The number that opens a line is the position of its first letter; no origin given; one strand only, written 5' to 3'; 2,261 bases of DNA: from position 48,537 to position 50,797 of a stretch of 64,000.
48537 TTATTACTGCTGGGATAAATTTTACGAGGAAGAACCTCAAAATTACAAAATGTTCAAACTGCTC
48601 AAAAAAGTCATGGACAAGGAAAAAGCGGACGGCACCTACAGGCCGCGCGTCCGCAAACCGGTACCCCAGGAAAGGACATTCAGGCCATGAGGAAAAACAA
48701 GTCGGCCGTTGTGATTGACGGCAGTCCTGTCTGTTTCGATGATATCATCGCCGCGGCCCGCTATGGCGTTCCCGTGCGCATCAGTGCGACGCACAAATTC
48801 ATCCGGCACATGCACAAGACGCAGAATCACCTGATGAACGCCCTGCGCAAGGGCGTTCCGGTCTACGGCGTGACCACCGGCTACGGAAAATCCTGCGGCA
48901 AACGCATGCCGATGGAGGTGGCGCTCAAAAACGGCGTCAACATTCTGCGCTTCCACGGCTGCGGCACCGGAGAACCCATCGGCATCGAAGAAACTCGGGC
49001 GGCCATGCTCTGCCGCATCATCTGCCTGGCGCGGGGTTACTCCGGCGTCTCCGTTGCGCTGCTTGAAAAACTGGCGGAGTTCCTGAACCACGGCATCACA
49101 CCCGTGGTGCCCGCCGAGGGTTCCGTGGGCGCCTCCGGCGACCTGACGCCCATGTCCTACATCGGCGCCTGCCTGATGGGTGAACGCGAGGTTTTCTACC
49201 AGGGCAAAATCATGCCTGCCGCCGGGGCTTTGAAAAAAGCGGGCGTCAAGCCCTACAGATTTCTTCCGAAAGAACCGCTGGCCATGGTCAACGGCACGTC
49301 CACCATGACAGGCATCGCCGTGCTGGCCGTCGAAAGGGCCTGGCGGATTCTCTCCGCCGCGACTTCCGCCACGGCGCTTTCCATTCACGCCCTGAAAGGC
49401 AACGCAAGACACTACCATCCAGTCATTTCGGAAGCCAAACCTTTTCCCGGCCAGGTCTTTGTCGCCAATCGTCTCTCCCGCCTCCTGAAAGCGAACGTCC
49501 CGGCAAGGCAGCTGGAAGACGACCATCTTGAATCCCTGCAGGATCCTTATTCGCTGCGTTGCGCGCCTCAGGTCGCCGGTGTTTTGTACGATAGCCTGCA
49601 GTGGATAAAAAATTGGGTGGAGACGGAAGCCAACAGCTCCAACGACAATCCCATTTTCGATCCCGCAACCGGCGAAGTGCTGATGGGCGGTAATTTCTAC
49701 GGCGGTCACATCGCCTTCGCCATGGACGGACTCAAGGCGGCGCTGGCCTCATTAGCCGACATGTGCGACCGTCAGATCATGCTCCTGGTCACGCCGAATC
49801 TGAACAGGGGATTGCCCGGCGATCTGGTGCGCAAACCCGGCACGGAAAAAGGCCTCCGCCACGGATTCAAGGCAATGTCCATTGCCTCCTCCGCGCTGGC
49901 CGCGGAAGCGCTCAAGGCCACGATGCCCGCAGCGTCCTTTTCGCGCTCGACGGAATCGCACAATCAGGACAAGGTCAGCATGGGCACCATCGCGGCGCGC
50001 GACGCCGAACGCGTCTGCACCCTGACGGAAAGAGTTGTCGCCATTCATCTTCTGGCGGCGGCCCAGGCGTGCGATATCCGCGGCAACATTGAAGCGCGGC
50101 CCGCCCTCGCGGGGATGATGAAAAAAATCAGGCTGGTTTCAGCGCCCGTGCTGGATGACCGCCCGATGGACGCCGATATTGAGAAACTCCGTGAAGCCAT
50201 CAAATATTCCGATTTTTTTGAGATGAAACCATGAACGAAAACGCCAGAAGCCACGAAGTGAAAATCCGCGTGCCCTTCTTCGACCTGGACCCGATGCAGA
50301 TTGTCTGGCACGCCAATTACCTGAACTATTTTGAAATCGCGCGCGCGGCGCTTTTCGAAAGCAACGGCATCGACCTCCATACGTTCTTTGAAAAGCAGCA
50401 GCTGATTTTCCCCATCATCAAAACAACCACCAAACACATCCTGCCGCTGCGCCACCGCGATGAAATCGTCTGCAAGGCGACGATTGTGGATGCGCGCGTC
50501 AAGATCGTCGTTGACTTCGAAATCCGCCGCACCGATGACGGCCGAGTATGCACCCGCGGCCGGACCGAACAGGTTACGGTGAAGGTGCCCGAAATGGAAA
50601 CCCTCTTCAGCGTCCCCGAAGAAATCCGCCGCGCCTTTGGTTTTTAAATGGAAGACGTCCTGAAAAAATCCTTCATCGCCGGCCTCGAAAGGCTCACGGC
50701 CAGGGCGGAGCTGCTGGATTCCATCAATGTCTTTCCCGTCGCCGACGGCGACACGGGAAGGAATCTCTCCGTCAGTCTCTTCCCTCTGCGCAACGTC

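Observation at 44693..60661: Aryl-polyene/flexirubin-like lipid cluster with non-canonical additions (two B12-radical SAM enzymes, FakA-N/DegV fusion, extra KAS III)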

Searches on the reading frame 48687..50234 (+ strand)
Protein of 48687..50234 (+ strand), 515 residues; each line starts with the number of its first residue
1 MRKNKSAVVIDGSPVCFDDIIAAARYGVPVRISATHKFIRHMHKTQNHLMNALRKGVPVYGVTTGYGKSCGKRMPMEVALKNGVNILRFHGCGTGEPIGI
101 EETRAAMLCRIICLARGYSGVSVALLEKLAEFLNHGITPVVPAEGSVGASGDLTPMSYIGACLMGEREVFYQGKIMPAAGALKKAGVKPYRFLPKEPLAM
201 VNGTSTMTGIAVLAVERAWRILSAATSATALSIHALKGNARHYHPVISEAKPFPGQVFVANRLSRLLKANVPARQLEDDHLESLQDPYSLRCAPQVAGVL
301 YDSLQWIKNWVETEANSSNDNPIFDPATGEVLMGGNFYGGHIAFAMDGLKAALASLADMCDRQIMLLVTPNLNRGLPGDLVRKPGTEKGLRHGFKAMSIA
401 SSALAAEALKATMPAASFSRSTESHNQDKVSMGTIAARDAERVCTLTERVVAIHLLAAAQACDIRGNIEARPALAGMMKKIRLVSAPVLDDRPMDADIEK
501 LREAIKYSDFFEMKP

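Call 3: search_protein_families(library=pfam, proteins=[window:48687-50234:+])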
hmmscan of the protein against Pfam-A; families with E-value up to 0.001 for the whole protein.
window:48687-50234:+ (515 aa): 1 family
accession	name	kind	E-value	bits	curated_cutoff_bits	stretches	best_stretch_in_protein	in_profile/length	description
PF00221.24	Lyase_aromatic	-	1.3e-156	522.4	27.3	1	17-482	3-465/466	Aromatic amino acid lyase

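Call 11: search_protein_families(library=ncbifam, proteins=[window:48687-50234:+], max_evalue=0.00001)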
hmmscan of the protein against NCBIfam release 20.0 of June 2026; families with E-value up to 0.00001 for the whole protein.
window:48687-50234:+ (515 aa): 8 families
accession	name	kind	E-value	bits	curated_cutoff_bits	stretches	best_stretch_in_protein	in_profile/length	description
NF041222.1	BagA_FevW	exception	2e-132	442.5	1000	1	10-505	3-514/529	bagremycin/ferroverdin biosynthesis tyrosine ammonia-lyase BagA/FevW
TIGR01225.1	hutH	equivalog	2.1e-128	429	539.15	1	8-508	1-492/506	histidine ammonia-lyase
NF006871.0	PRK09367.1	subfamily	4e-128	428.2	524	1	7-509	3-496/505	histidine ammonia-lyase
TIGR03832.1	Tyr_2_3_mutase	equivalog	1.4e-99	333.9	501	1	10-503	1-505/507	tyrosine 2,3-aminomutase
TIGR04475.1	Phe_D_beta_mut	equivalog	5.5e-97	325.5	800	1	12-505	7-509/510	phenylalanine aminomutase (D-beta-phenylalanine forming)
TIGR01226.1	phe_am_lyase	equivalog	1.2e-95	321.3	519.15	1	3-466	28-502/680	phenylalanine ammonia-lyase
NF053541.1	FlxA_rubin_TAL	equivalog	1e-89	301.3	700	1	37-506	21-497/498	flexirubin biosynthesis tyrosine ammonia-lyase FlxA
TIGR04473.1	taxol_Phe_23mut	exception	1.4e-63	215.2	1250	1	10-470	29-502/687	phenylalanine aminomutase (L-beta-phenylalanine forming)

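Call 15: search_solved_structures(query=window:48687-50234:+, max_evalue=1e-30)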
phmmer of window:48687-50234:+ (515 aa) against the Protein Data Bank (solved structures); distinct sequences matched with E-value up to 1e-30: 39.
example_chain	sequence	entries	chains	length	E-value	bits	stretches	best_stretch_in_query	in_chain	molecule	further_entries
7tqr_A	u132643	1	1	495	1.4e-80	274.5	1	7-512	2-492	Probable histidine ammonia-lyase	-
2rjr_A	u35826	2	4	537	1.8e-76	260.9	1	10-511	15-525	Tyrosine aminomutase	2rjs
2ohy_A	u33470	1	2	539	1.9e-76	260.8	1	10-511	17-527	Tyrosine aminomutase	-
2qve_A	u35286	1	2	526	2e-76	260.8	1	16-511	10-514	Tyrosine Aminomutase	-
3kdy_A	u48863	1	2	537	4e-76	259.8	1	10-511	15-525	Histidine ammonia-lyase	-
3kdz_A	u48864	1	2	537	6.1e-76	259.2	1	10-511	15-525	Histidine ammonia-lyase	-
2nyn_A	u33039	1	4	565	1.3e-74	254.8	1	4-479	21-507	Phenylalanine/histidine ammonia-lyase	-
3czo_A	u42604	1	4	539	5.2e-74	252.8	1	8-481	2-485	Histidine ammonia-lyase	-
2nyf_A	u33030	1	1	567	1e-73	251.9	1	6-466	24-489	Nostoc punctiforme phenylalanine ammonia lyase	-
5ltm_B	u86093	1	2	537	1.9e-73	251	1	8-481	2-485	phenylalanine ammonia lyase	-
6v6h_A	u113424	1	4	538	4.5e-71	243.1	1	7-506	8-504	Histidine ammonia-lyase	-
3unv_A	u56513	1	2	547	3.2e-70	240.3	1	9-509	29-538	AdmH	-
2o78_A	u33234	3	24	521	3.9e-70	240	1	46-501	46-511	Putative histidine ammonia-lyase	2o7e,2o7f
2o6y_A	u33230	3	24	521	4.1e-69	236.7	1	46-501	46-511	Putative histidine ammonia-lyase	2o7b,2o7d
4v2q_A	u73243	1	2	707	2.4e-66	227.6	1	8-470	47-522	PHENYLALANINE AMMONIA-LYASE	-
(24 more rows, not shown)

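Call 25: search_solved_structures(query=window:48687-50234:+, max_evalue=1e-75, show_alignments=3)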
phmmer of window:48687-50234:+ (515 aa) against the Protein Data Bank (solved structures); distinct sequences matched with E-value up to 1e-75: 6.
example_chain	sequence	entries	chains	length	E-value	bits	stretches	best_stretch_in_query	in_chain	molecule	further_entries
7tqr_A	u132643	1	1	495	1.4e-80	274.5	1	7-512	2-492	Probable histidine ammonia-lyase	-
2rjr_A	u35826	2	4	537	1.8e-76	260.9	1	10-511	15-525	Tyrosine aminomutase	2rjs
2ohy_A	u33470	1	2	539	1.9e-76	260.8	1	10-511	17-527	Tyrosine aminomutase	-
2qve_A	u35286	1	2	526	2e-76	260.8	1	16-511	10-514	Tyrosine Aminomutase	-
3kdy_A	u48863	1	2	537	4e-76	259.8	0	10-511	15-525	Histidine ammonia-lyase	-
3kdz_A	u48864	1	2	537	6.1e-76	259.2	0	10-511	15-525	Histidine ammonia-lyase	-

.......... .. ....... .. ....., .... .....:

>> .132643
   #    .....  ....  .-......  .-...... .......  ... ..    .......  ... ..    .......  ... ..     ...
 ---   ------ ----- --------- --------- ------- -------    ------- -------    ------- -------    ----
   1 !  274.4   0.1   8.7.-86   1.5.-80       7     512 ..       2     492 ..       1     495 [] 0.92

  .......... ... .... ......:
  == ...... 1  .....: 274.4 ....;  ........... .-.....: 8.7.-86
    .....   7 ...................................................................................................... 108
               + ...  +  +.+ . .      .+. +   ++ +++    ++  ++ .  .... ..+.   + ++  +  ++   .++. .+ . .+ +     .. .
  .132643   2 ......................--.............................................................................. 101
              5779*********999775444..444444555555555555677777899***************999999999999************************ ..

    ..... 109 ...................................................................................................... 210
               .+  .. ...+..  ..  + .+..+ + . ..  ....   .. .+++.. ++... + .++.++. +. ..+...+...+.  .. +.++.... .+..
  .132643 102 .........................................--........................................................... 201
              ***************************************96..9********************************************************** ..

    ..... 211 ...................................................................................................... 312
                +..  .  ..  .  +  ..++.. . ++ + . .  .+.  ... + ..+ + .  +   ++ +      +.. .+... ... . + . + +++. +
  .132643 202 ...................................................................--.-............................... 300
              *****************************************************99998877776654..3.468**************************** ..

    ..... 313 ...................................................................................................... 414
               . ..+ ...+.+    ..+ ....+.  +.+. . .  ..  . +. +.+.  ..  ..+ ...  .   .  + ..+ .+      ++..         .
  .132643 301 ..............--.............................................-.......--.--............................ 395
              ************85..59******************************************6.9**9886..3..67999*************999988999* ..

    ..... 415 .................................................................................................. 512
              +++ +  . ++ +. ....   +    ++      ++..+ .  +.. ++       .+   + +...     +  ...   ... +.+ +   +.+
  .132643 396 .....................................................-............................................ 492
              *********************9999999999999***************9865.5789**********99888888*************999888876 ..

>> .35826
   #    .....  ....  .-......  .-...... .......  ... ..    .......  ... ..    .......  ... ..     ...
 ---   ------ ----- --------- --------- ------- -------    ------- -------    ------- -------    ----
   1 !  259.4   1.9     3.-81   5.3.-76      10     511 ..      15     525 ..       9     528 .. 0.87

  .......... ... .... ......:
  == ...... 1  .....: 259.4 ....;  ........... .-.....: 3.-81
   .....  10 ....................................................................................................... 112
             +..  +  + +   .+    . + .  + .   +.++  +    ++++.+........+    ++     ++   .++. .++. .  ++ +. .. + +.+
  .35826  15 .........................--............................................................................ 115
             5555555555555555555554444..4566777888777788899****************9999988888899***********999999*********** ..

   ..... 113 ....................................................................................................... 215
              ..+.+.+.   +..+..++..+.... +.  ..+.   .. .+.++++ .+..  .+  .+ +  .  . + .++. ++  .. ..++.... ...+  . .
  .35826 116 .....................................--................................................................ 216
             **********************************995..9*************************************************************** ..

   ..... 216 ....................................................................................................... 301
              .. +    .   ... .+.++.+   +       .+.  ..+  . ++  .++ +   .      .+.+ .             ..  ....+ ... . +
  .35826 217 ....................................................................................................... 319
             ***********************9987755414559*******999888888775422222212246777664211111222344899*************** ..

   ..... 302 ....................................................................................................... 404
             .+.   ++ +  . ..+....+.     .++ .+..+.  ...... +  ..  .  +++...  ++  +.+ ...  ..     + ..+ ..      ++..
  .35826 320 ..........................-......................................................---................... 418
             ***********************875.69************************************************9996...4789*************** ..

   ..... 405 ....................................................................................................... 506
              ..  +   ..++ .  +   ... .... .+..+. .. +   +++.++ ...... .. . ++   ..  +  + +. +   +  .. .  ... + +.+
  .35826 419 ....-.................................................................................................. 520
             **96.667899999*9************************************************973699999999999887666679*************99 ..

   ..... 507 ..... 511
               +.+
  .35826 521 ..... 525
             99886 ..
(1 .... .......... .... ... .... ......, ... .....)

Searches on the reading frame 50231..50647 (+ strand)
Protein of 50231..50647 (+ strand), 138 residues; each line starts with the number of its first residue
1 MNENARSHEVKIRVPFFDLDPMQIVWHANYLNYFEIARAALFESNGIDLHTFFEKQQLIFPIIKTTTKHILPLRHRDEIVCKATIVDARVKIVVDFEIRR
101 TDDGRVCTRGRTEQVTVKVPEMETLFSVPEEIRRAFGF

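Call 3: search_protein_families(library=pfam, proteins=[window:50231-50647:+])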
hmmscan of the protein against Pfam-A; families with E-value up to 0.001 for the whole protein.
window:50231-50647:+ (138 aa): 2 families
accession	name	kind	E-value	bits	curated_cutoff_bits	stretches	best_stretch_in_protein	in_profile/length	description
PF13279.12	4HBT_2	-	1.1e-11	45.6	25.5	1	14-136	1-122/122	Thioesterase-like superfamily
PF03061.28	4HBT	-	3.1e-08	34.2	20.6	1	23-107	2-79/79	Thioesterase superfamily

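Call 11: search_protein_families(library=ncbifam, proteins=[window:50231-50647:+], max_evalue=0.00001)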
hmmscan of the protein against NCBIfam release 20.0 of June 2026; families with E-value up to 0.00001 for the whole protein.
window:50231-50647:+ (138 aa): 4 families
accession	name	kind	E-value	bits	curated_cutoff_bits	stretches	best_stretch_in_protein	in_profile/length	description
TIGR00051.1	TIGR00051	subfamily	4e-14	53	68.7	1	11-105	1-95/117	YbgC/FadM family acyl-CoA thioesterase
TIGR02799.1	thio_ybgC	equivalog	4.3e-14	52.9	141.35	1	8-124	1-116/126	tol-pal system-associated acyl-CoA thioesterase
NF047424.1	MenI_Staph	exception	2e-10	40.8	225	1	11-121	7-116/148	1,4-dihydroxy-2-naphthoyl-CoA hydrolase MenI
NF008065.0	PRK10800.1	equivalog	1.1e-06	28.9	185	1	10-94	8-91/134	tol-pal system-associated acyl-CoA thioesterase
